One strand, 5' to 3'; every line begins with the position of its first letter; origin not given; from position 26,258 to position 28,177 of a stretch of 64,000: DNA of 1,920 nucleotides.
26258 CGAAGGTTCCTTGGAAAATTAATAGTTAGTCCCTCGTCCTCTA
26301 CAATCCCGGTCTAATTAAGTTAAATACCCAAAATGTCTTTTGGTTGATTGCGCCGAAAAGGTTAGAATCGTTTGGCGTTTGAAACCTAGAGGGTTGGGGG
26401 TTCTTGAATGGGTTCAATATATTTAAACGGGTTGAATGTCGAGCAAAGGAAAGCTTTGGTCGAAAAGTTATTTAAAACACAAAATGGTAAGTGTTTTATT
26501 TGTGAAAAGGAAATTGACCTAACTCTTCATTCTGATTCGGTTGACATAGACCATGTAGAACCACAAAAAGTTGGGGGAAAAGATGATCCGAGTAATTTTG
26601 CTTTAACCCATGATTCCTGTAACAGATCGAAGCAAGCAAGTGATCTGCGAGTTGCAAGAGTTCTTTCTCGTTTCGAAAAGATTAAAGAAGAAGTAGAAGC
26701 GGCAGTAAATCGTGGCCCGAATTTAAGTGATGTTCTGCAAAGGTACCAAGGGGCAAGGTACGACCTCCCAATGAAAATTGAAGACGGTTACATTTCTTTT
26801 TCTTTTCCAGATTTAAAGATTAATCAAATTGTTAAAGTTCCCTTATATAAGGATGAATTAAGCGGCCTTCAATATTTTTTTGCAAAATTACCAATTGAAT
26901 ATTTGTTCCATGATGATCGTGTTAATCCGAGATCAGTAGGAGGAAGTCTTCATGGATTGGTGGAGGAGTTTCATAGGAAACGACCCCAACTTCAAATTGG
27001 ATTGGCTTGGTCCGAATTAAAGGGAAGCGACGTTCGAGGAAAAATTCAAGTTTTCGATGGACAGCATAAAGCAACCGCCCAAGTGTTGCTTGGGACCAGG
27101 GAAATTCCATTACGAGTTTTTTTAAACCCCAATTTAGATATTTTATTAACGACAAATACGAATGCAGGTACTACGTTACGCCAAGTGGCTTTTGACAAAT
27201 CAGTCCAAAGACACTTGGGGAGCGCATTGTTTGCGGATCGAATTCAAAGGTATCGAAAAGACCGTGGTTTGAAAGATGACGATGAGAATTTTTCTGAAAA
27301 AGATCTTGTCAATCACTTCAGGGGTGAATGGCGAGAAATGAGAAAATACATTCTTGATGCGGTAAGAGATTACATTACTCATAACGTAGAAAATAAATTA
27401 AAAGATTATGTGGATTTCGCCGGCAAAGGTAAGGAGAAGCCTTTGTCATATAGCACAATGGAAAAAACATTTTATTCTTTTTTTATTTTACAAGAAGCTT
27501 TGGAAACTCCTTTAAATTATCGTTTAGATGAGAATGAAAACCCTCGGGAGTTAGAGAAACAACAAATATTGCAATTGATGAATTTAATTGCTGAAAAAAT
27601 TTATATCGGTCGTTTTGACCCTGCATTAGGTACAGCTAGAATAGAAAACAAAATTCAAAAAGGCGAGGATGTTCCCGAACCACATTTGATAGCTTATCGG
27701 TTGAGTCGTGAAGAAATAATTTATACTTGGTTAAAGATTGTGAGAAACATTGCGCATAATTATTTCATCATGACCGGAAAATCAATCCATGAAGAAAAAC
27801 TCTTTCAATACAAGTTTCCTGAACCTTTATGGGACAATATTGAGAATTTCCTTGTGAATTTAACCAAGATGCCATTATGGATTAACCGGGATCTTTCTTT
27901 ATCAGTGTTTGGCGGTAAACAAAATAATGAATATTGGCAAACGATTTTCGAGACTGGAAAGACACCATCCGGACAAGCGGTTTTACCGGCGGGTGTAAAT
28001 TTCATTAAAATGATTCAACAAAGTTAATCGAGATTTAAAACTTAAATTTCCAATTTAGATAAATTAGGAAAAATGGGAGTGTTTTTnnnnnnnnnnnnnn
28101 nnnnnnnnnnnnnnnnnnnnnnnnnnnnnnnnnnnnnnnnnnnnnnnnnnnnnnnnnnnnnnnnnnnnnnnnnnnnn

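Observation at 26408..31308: HNH-DGQH(K) (DndB/ParB-Srx-like) protein paired with a 1073-aa gamma-class m6A methyltransferase: candidate two-gene restriction/modification-type defence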

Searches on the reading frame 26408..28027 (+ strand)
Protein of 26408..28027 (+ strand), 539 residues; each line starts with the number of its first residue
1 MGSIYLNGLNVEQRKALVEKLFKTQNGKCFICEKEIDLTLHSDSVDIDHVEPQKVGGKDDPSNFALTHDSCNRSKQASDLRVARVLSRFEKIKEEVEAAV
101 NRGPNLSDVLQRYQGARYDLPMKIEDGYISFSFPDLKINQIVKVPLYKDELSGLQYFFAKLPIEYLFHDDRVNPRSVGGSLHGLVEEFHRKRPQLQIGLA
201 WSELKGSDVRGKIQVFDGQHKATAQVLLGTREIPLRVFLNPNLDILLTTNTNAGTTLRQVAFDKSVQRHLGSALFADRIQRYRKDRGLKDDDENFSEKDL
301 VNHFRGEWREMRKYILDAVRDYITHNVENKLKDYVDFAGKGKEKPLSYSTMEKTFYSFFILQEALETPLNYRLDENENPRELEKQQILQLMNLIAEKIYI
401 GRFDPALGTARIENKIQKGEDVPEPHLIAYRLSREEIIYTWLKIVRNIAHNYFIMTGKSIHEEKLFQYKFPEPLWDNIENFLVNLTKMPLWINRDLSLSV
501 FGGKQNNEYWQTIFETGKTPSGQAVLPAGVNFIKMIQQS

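Call 6: search_protein_families(library=pfam, proteins=[window:26408-28027:+], max_evalue=0.01)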
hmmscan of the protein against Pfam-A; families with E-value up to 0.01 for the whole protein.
window:26408-28027:+ (539 aa): 3 families
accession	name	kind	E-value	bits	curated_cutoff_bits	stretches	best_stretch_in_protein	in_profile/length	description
PF01844.29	HNH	-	4e-08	33.7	21.4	1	29-76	1-45/47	HNH endonuclease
PF14279.12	HNH_5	-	9.4e-06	25.9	27.5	1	29-77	1-45/56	HNH endonuclease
PF13395.12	HNH_4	-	0.00042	20.6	22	1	32-76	4-49/54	HNH endonuclease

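Call 7: search_protein_families(library=padloc, proteins=[window:26408-28027:+], max_evalue=0.01)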
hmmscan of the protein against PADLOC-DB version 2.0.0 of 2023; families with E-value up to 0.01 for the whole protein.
window:26408-28027:+ (539 aa): 20 families
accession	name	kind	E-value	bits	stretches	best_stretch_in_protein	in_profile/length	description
PDLC01256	Cas9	-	9.7e-08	29.3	1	19-76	504-560/711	"CAS-II-A,CAS-II-B,CAS-II-C; effector__SPE"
PDLC00973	Cas9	-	1e-07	28.9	1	20-76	598-656/830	CRISPR subtype II RNA-guided endonuclease Cas9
PDLC01460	Cas9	-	1.3e-07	28.3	1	20-76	493-548/901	"CAS-II-A,CAS-II-B,CAS-II-C; effector__SPE"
PDLC00347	PtuB1|PtuB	-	1.1e-05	23.6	1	13-87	24-96/195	Unknown function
PDLC00332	PtuB1|PtuB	-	2.1e-05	22.4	1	9-74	30-90/212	Unknown function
PDLC02924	HNH_I-A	-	5.7e-05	21.2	1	13-55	30-67/198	-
PDLC00337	PtuB1|PtuB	-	0.00012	20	1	15-78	45-107/216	Unknown function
PDLC00345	PtuB1|PtuB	-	0.00019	19.1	1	14-93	39-119/223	Unknown function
PDLC00335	PtuB1|PtuB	-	0.00042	17.9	1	13-81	35-104/214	Unknown function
PDLC00346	PtuB1|PtuB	-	0.00043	18.3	1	9-78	31-95/214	Unknown function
PDLC00325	PtuB1|PtuB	-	0.00047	17.8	1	22-81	47-107/213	Unknown function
PDLC00323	PtuB1|PtuB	-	0.00058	17.6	1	18-77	26-82/215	Unknown function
PDLC00315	PtuB1|PtuB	-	0.00097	17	1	19-83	23-84/227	Unknown function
PDLC00342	PtuB1|PtuB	-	0.0013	16.1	1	10-86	31-107/247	Unknown function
PDLC00314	PtuB1|PtuB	-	0.0014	16.7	1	13-79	33-94/156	Unknown function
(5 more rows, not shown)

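Call 8: search_protein_families(library=ncbifam, proteins=[window:26408-28027:+], max_evalue=0.1)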
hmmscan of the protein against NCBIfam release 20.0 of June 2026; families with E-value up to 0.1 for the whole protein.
window:26408-28027:+ (539 aa): 4 families
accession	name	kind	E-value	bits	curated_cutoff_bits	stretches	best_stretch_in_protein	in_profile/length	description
NF049971.1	CRISPR_Cas9d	exception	1.9e-09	36.7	375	1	12-76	531-594/986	type II CRISPR RNA-guided endonuclease Cas9d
TIGR01865.2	cas_Csn1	equivalog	3.8e-09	35.4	100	1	20-76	567-625/1070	type II CRISPR RNA-guided endonuclease Cas9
TIGR02646.1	TIGR02646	subfamily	7.7e-07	29.3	52.15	1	11-85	9-78/144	retron system putative HNH endonuclease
NF040563.1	guided_IscB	equivalog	1e-06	28.1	175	1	19-100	185-261/314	RNA-guided endonuclease IscB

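Call 9: search_solved_structures(query=window:26408-28027:+, max_evalue=1)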
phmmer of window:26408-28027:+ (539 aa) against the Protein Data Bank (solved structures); distinct sequences matched with E-value up to 1: 14.
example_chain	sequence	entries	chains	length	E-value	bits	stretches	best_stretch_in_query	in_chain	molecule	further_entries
6me0_C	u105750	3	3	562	0.00033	22.4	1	15-86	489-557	Maturase reverse transcriptase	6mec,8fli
6o56_A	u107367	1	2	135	0.0011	20.7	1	9-77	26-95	CRISPR-associated endonuclease Cas9/Csn1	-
1e7d_A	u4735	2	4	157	0.016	16.9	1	18-51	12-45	RECOMBINATION ENDONUCLEASE VII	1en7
1e7l_A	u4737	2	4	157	0.018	16.7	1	18-50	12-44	RECOMBINATION ENDONUCLEASE VII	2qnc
9k32_A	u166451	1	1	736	0.026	16.2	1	11-76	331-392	HNH nuclease domain-containing protein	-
2qnf_A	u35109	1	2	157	0.094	14.3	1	18-49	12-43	Recombination endonuclease VII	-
9wn6_B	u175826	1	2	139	0.26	12.9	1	16-75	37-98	CRISPR-associated endonuclease Cas9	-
6jhw_B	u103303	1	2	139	0.26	12.9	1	16-75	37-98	CRISPR-associated endonuclease Cas9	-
2lse_A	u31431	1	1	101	0.27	12.9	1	277-336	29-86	Four Helix Bundle Protein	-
5vgb_A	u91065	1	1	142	0.28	12.8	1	16-75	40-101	CRISPR-associated endonuclease Cas9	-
9j1y_A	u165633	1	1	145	0.29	12.7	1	16-75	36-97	CRISPR-associated endonuclease Cas9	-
9j1z_B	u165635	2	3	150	0.31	12.6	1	16-75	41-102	CRISPR-associated endonuclease Cas9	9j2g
3stc_A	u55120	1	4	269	0.32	12.6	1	9-89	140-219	2-dehydro-3-deoxyphosphooctonate aldolase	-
3stg_A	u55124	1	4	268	0.35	12.5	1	9-89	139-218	2-dehydro-3-deoxyphosphooctonate aldolase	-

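Call 11: find_homologous_proteins(query=window:26408-28027:+, max_evalue=0.001)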
Query window:26408-28027:+ (539 aa): 2345 proteins with E <= 0.001 among 8000 candidates; the best 120 are listed.
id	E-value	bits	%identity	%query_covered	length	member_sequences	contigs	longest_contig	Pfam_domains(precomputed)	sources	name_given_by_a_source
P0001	0.0e+0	1233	100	100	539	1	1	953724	PF01844.30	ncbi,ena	-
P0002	4.0e-290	981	78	100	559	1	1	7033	PF01844.30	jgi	-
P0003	9.2e-288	973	76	100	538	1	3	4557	PF01844.30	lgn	-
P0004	2.4e-285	965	76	100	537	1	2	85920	PF01844.30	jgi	jgi:hypothetical protein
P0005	5.7e-285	964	75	100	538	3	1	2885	PF01844.30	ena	-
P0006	1.7e-284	962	75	100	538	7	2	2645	PF01844.30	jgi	jgi:hypothetical protein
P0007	1.4e-283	959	76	100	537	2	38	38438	PF01844.30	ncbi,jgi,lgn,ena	ncbi:MAG: HNH endonuclease signature motif containing protein [Terriglobia bacterium]|jgi:hypothetic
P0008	5.9e-283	957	75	100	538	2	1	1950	PF01844.30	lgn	-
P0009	2.1e-282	955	75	100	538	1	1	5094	PF01844.30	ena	-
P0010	2.3e-281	952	74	100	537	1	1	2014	PF01844.30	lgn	-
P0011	9.8e-281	950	74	100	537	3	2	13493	PF01844.30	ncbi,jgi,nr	ncbi:MAG TPA: HNH endonuclease signature motif containing protein [Candidatus Angelobacter sp.]|jgi:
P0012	1.1e-280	950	75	100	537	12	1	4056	PF01844.30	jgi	jgi:hypothetical protein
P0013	1.3e-280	949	74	100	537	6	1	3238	PF01844.30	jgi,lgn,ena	-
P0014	2.8e-280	948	74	100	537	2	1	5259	PF01844.30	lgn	-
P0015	2.1e-279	946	74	100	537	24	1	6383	PF01844.30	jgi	jgi:HNH endonuclease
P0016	3.3e-279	945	73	100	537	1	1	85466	PF01844.30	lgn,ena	-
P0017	5.4e-279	944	72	100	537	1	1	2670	PF01844.30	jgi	jgi:hypothetical protein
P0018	6.7e-279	944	74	100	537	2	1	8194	PF01844.30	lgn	-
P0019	1.1e-278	943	74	100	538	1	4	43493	PF01844.30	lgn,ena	-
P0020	1.4e-278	943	74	100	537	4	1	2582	PF01844.30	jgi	jgi:hypothetical protein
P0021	5.3e-278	941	72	100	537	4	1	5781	PF01844.30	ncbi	-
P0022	9.6e-278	940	74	100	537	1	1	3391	PF01844.30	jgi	jgi:hypothetical protein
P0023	1.2e-277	940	74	100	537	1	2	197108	PF01844.30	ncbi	ncbi:MAG: HNH endonuclease [Terriglobales bacterium]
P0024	1.2e-277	940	74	100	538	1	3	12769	PF01844.30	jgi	jgi:hypothetical protein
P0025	3.5e-276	935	74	100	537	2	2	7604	PF01844.30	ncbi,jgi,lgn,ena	-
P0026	2.0e-275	932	73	100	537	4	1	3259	PF01844.30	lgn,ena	-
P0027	5.8e-274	928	72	100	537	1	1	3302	PF01844.30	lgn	-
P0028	7.1e-274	927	72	100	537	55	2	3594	PF01844.30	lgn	-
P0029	1.9e-273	926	72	100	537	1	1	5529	PF01844.30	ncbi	-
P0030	2.5e-272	922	73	100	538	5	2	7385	PF01844.30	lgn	-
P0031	2.8e-272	922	72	100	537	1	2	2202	PF01844.30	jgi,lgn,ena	jgi:hypothetical protein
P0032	3.7e-272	922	71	100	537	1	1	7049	PF13395.13,PF01844.30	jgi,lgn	jgi:hypothetical protein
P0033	8.0e-272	920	71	100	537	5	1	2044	PF01844.30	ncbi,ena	-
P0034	1.3e-271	920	71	100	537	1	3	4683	PF01844.30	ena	-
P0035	5.2e-271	918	73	100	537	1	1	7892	PF01844.30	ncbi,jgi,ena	jgi:hypothetical protein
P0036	2.4e-270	916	71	100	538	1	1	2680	PF01844.30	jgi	-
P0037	6.0e-270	914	71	100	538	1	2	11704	PF13395.13,PF01844.30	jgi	jgi:hypothetical protein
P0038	7.0e-270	914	72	100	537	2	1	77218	PF01844.30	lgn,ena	-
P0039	1.4e-267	906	71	100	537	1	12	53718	PF01844.30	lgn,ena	-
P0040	2.4e-267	906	72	100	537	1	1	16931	PF01844.30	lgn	-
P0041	2.8e-267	905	70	100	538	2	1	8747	PF01844.30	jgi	-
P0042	8.1e-267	904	71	100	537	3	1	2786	PF01844.30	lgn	-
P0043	8.8e-267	904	71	100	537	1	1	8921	PF01844.30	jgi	jgi:hypothetical protein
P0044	2.3e-266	902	70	100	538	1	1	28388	PF01844.30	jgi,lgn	-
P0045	5.9e-266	901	69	100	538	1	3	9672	PF01844.30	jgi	jgi:HNH endonuclease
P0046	7.6e-265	897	69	100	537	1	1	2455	PF01844.30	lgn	-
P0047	1.3e-264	897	70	100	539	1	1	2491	PF01844.30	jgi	jgi:hypothetical protein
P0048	1.6e-264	896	70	100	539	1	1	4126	PF01844.30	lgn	-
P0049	1.9e-263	893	69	100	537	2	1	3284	PF01844.30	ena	-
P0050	3.0e-263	892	70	100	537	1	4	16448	PF01844.30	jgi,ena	-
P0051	3.5e-263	892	70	100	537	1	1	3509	PF01844.30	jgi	-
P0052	3.7e-263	892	70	100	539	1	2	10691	PF13395.13,PF01844.30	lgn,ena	-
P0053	5.8e-263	891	70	100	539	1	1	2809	PF01844.30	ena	-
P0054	3.7e-262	889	69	100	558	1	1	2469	PF01844.30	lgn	-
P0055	4.9e-261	885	69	100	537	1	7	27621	PF01844.30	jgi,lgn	jgi:hypothetical protein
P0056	7.0e-261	884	68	100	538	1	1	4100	PF01844.30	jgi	jgi:hypothetical protein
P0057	7.3e-261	884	68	100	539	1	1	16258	PF01844.30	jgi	jgi:hypothetical protein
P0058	1.1e-260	884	70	100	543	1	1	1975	PF01844.30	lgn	-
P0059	2.9e-260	882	69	100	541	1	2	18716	PF01844.30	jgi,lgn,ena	jgi:hypothetical protein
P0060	5.3e-258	875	71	96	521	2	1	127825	PF01844.30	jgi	jgi:hypothetical protein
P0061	1.8e-257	873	67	100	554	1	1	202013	PF01844.30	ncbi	-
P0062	1.9e-257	873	68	100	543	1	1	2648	PF01844.30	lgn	-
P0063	2.2e-257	873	68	100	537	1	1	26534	PF01844.30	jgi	jgi:hypothetical protein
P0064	7.9e-257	871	68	99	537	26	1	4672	PF01844.30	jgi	jgi:HNH endonuclease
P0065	8.8e-257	871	69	100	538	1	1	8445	PF01844.30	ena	-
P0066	4.3e-256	869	68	100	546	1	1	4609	PF01844.30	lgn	-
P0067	7.5e-256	868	67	100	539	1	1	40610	PF01844.30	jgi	jgi:hypothetical protein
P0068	3.4e-254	862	67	100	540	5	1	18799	PF01844.30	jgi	jgi:hypothetical protein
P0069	1.5e-253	860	67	100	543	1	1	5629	PF01844.30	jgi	jgi:hypothetical protein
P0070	2.9e-253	859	67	100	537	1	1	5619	PF01844.30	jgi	-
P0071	3.2e-253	859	67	100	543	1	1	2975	PF01844.30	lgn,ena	-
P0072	5.0e-252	855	67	100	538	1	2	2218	PF01844.30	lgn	-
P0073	8.2e-252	854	67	100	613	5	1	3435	PF01844.30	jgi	jgi:hypothetical protein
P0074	4.7e-251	852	67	100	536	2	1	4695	PF01844.30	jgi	jgi:HNH endonuclease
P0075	4.0e-250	849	66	100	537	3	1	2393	PF01844.30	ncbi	-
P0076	5.5e-248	842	66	100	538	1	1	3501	PF01844.30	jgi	jgi:hypothetical protein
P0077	2.3e-247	840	66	100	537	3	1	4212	PF01844.30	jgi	jgi:hypothetical protein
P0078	9.4e-247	838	66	100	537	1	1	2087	PF01844.30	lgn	-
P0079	1.6e-246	837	65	100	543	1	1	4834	PF01844.30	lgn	-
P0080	2.3e-246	836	65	100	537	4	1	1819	PF01844.30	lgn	-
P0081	5.8e-246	835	67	100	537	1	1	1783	PF01844.30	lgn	-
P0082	6.3e-246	835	65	100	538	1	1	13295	PF01844.30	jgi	jgi:hypothetical protein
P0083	8.3e-246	835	66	100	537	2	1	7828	PF13395.13,PF01844.30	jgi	jgi:hypothetical protein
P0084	1.4e-245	834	64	100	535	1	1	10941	PF01844.30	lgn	-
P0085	1.6e-245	834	66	100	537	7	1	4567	PF01844.30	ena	-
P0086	1.7e-245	834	66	100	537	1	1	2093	PF01844.30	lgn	-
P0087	2.2e-244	830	65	100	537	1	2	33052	PF01844.30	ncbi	ncbi:MAG: HNH endonuclease [Thermodesulfobacteriota bacterium]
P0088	6.8e-244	828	65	100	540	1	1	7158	PF01844.30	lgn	-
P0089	1.4e-243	827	64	100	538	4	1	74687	PF13395.13,PF01844.30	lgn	-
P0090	1.8e-243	827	65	100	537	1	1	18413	PF01844.30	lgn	-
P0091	2.0e-243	827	69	93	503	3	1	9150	PF01844.30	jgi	jgi:hypothetical protein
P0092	2.1e-243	827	65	100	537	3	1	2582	PF01844.30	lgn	-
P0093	5.6e-243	825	65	100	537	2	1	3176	PF01844.30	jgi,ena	-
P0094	1.6e-242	824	64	100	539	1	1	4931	PF01844.30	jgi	-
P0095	3.5e-242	823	65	100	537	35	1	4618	PF13395.13,PF01844.30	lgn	-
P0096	5.9e-242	822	65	100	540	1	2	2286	PF01844.30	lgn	-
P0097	2.6e-241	820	65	100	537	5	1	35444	PF01844.30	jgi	jgi:hypothetical protein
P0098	2.9e-241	820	65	100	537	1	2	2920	PF01844.30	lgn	-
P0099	4.2e-241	819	63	100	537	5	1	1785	PF01844.30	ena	-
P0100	7.8e-241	818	64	100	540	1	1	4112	PF01844.30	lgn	-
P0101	1.4e-240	817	68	93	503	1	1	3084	PF01844.30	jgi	jgi:hypothetical protein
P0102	1.5e-240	817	65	100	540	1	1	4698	PF01844.30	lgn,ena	-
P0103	1.6e-240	817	63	100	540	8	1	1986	PF01844.30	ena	-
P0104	2.3e-240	817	64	100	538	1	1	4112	PF01844.30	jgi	jgi:hypothetical protein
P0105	2.5e-240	817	64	100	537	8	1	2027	PF01844.30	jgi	jgi:hypothetical protein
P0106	2.5e-240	817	64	100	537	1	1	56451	PF01844.30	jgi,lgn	jgi:hypothetical protein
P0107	3.1e-240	816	64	100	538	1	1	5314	PF01844.30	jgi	jgi:HNH endonuclease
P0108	4.3e-240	816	63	100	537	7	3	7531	PF01844.30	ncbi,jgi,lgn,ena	-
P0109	7.5e-240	815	64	100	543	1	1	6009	PF01844.30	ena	-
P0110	9.8e-240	815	64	100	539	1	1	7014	PF01844.30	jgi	jgi:hypothetical protein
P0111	1.1e-239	814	64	100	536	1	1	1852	PF01844.30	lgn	-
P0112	3.2e-239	813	64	100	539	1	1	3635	PF01844.30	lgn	-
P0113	1.1e-238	811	64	100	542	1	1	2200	PF01844.30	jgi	-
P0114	1.8e-238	810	64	100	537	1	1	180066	PF01844.30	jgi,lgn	jgi:hypothetical protein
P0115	1.9e-238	810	63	100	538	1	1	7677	PF01844.30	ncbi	-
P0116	6.5e-238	809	64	100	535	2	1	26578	PF01844.30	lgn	-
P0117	3.0e-237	806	63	100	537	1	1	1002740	PF01844.30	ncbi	-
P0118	4.3e-237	806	63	100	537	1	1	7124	PF01844.30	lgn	-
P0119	5.1e-237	806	63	100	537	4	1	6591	PF01844.30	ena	-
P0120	8.0e-237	805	64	100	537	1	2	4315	PF01844.30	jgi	jgi:hypothetical protein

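Call 13: find_related_loci(query=A1, collection=genome_contigs, flank=10000)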
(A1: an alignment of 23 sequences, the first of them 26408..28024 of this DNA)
Query A1 (539 aa) in genome_contigs; peptide patterns used: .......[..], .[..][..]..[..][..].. (x = any residue, [..] = any of these).
395 stretches matched a pattern; 350 encode a relative of the query (tblastn E <= 1e-3); the best 80 are kept; 80 distinct loci.
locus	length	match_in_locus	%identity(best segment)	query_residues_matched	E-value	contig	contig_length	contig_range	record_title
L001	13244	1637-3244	76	1-537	0e+0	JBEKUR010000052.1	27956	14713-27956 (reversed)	MAG: Terriglobia bacterium isolate SPRUCE 586 SPRUCE_586_52, whole genome shotgun sequence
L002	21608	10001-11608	73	1-537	0e+0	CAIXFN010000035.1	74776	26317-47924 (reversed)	MAG: uncultured Pedosphaera sp. isolate Umea2p3_bin-0208 genome assembly, contig: bin-0208:035/118, whole genome shotgun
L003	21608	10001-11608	75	1-537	0e+0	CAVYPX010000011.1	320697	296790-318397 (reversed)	MAG: uncultured Acidobacteriota bacterium isolate MFD09222.bin.1.118 genome assembly, contig: contig_38205, whole genome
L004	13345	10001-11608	72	1-537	0e+0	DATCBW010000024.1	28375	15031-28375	MAG TPA_asm: Verrucomicrobiia bacterium isolate SMAG_U7683 k141_335450, whole genome shotgun sequence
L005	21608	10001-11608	74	1-537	0e+0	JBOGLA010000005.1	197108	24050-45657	MAG: Terriglobales bacterium isolate TC-S_metawrap_bin.7 k127_3045190, whole genome shotgun sequence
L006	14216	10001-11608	73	1-537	0e+0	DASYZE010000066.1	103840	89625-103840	MAG TPA_asm: Terriglobia bacterium isolate SMAG_U6354 k141_672651, whole genome shotgun sequence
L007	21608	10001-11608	74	1-537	0e+0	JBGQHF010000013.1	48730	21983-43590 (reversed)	MAG: Terriglobia bacterium isolate OBJ2_061818_090_1 k141_2266153_length_48730_cov_22.8602, whole genome shotgun sequenc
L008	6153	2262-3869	71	1-537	0e+0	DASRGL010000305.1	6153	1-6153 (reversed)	MAG TPA_asm: Chthonomonadaceae bacterium isolate SMAG_U10057 k141_1997387, whole genome shotgun sequence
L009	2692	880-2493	67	1-539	0e+0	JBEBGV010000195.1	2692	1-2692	MAG: Vicinamibacterales bacterium isolate ATF_5 NODE_35747_length_2692_cov_2.124180, whole genome shotgun sequence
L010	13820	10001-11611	65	1-538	0e+0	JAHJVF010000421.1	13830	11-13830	MAG: Bacteroidetes bacterium isolate OSL_B.mb.4 OSL_B.mb.4_k141_70292, whole genome shotgun sequence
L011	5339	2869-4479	64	1-538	0e+0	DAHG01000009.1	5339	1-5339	MAG TPA_asm: Methanocellaceae archaeon UBA148 UBA148_contig_1219, whole genome shotgun sequence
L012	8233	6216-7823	64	1-538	0e+0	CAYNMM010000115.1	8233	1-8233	MAG TPA_asm: uncultured bacterium isolate binchicken_co219_312 genome assembly, contig: k141_149225, whole genome shotgu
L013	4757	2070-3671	63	1-538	0e+0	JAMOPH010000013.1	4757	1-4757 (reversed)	MAG: bacterium isolate 4559-240_metabat1_scaf2bin.028 4559-240_scaffold_10731_c1, whole genome shotgun sequence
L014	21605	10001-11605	62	1-538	0e+0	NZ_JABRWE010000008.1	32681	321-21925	MAG: Ignavibacterium sp. isolate MAG-12 c_000000000326, whole genome shotgun sequence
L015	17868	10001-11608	62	1-538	0e+0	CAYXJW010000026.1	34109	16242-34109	MAG TPA_asm: uncultured Caldisericales bacterium isolate binchicken_co219_22 genome assembly, contig: k141_1002842, whol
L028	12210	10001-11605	59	1-536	0e+0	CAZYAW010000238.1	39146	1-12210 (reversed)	MAG TPA_asm: uncultured Victivallales bacterium isolate SRP067234_co1_249 genome assembly, contig: k99_173507, whole gen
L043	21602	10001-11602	56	1-537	0e+0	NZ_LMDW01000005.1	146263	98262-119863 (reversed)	Variovorax sp. Root411 contig_13, whole genome shotgun sequence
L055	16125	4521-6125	57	1-537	0e+0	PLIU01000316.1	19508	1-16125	MAG: Verrucomicrobiales bacterium isolate palsa_1400 73.20110800_P3S.15_contig_1107, whole genome shotgun sequence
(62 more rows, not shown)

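Call 20: search_protein_families(library=pfam, alignment_id=A2, max_evalue=0.0001)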
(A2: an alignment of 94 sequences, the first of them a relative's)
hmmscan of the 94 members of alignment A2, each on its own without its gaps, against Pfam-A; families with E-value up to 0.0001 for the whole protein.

A. member 1, L001:440-1576:+ (379 aa): 0 families

B. families by the number of members that match (of 94 scanned): 140 families (the first 25 are shown)
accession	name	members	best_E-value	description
PF02384.22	N6_Mtase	7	1.1e-100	N-6 DNA Methylase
PF07669.17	Eco57I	6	1.2e-17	Eco57I restriction-modification methylase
PF04851.21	ResIII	5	1.3e-13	Type III restriction enzyme, res subunit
PF00270.35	DEAD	5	1.2e-09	DEAD/DEAH box helicase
PF00176.29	SNF2-rel_dom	4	6.5e-38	SNF2-related domain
PF00271.37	Helicase_C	4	2.7e-20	Helicase conserved C-terminal domain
PF20473.4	MmeI_Mtase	4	1e-09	MmeI, DNA-methyltransferase domain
PF13304.12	AAA_21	3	2.6e-23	AAA domain, putative AbiEii toxin, Type IV TA system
PF13649.12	Methyltransf_25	3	1.2e-20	Methyltransferase domain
PF13847.12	Methyltransf_31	3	1.3e-16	Methyltransferase domain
PF00361.26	Proton_antipo_M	2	2.7e-83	NADH:quinone oxidoreductase/Mrp antiporter, TM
PF01555.25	N6_N4_Mtase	2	2.3e-37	DNA methylase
PF12161.14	HsdM_N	2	2e-25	HsdM N-terminal domain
PF13175.12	AAA_15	2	6.4e-22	AAA ATPase domain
PF08241.18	Methyltransf_11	2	4e-19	Methyltransferase domain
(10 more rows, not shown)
